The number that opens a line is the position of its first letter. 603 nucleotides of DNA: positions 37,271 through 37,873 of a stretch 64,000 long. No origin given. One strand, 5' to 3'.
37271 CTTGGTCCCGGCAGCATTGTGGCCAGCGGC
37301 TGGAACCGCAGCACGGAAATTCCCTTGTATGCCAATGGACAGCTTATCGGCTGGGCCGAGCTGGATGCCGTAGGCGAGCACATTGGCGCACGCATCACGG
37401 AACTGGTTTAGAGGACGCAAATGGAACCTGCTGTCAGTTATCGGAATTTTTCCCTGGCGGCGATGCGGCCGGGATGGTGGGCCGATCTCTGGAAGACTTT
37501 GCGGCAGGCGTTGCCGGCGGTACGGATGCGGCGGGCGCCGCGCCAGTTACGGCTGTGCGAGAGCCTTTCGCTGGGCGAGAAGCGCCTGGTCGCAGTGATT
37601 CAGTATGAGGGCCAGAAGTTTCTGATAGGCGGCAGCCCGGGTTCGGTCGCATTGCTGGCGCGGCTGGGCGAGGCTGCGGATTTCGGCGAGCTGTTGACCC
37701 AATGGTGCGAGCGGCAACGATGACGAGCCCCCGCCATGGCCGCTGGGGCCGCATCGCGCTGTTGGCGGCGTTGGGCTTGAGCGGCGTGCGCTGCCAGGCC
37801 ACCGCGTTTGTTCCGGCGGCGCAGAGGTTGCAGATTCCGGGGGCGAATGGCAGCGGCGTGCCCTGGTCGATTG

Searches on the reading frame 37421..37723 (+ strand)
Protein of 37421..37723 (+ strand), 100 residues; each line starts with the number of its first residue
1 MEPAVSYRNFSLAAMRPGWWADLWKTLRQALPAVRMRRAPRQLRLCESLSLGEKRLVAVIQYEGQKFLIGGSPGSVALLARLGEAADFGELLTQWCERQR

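Call 62: search_protein_families(library=pfam, proteins=[window:37421-37723:+], max_evalue=0.001)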
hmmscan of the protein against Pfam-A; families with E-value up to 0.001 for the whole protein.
window:37421-37723:+ (100 aa): 1 family
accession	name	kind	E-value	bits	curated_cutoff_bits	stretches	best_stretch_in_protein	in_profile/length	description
PF04347.18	FliO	-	2.2e-09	37.7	22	1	34-85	13-64/91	Flagellar biosynthesis protein, FliO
